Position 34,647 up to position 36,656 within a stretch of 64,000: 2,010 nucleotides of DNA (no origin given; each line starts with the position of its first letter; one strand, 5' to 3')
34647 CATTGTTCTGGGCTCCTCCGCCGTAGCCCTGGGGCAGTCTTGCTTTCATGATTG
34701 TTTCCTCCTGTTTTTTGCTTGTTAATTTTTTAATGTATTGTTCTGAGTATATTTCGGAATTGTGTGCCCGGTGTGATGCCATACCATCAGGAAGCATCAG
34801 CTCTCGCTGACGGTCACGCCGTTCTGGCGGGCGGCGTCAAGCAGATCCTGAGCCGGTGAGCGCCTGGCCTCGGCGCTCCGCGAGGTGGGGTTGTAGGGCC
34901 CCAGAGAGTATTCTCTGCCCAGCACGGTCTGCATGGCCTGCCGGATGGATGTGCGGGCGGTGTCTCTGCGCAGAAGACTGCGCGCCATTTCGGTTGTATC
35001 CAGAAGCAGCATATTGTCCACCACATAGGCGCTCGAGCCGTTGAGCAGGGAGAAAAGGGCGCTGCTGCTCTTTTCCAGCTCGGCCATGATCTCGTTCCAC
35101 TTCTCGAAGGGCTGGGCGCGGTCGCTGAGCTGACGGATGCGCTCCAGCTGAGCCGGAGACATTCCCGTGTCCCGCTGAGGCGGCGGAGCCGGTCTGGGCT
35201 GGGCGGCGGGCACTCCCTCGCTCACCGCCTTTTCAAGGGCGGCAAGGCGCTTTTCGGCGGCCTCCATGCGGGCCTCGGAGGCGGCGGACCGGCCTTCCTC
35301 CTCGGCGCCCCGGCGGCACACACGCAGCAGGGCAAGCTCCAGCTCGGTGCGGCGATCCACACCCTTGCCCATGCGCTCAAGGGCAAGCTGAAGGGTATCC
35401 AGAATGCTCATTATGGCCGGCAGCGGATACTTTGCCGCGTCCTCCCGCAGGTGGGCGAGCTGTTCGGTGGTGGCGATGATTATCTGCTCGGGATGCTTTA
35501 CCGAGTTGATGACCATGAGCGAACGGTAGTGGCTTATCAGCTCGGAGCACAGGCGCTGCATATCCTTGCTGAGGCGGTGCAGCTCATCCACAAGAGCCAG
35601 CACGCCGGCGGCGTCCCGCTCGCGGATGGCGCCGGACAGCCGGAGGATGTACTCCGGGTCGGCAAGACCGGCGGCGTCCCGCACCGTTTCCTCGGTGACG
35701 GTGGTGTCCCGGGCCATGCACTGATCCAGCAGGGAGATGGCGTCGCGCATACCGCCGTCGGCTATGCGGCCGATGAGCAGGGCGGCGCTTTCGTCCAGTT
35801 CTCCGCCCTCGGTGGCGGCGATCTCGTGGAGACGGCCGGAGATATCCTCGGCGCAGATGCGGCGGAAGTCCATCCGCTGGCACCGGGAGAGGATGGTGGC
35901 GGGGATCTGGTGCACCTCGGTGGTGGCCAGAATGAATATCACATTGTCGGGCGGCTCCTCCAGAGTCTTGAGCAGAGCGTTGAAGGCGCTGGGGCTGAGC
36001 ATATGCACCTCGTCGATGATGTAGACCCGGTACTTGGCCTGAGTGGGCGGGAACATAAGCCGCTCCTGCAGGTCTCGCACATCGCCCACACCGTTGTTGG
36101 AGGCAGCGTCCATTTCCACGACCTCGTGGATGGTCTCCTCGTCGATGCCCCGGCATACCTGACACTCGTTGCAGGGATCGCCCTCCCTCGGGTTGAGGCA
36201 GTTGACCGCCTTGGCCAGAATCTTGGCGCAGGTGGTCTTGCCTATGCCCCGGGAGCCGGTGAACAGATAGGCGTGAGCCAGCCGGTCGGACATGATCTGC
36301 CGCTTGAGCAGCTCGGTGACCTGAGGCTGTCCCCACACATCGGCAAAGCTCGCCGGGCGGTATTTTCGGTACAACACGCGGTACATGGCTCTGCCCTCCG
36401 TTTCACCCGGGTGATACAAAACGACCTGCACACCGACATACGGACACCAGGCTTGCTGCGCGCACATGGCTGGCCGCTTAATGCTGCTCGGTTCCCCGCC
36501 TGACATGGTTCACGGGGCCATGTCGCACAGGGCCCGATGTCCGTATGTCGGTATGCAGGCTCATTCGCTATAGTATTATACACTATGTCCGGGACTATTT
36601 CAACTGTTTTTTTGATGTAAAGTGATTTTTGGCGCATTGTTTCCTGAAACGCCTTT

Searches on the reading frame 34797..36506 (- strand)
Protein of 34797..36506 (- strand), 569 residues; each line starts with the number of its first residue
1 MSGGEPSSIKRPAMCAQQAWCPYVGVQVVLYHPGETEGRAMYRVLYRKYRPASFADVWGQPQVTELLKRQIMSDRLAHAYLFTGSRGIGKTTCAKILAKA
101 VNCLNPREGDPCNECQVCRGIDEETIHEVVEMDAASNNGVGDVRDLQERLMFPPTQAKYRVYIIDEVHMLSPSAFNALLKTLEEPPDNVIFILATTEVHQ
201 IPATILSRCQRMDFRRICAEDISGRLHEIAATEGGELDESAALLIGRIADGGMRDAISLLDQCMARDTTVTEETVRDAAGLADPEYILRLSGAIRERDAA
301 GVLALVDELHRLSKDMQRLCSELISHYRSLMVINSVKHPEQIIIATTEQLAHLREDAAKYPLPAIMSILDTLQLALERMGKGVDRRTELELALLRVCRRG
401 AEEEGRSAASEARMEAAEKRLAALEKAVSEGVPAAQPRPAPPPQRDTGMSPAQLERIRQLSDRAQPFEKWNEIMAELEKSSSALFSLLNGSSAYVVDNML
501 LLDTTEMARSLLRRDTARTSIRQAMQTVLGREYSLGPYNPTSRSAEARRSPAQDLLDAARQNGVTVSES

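Call 70: search_protein_families(library=pfam, proteins=[window:34797-36506:-], max_evalue=0.001)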
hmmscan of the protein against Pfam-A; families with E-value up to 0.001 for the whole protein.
window:34797-36506:- (569 aa): 10 families
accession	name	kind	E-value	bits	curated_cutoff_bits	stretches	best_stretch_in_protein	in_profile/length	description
PF13177.12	DNA_pol3_delta2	-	6.6e-47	159.9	27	1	59-216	1-159/161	DNA polymerase III, delta subunit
PF00004.35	AAA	-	5e-14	53.3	21.2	1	81-211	2-125/131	ATPase family associated with various cellular activities (AAA)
PF12169.13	DNA_pol3_gamma3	-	1.8e-12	47.7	24.4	1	270-398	1-129/143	DNA polymerase III subunits gamma and tau domain III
PF22608.2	DNAX_ATPase_lid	-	1.9e-10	40.8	27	1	222-265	2-45/49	DNA polymerase III clamp loader subunit, ATPase lid domain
PF13401.12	AAA_22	-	5.7e-08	33.6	27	1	79-196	7-123/130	AAA domain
PF07728.20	AAA_5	-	5.9e-07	30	22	1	81-184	3-92/139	AAA domain (dynein-related subfamily)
PF05496.18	RuvB_N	-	9.9e-07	29.1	27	0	50-102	2-58/159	Holliday junction DNA helicase RuvB P-loop domain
PF13604.12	AAA_30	-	4.5e-05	23.7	27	0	80-192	21-122/191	AAA domain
PF13245.12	AAA_19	-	0.00014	22.5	25.1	0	78-191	12-122/134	AAA domain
PF13173.12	AAA_14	-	0.00067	20.1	27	0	79-191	4-93/129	AAA domain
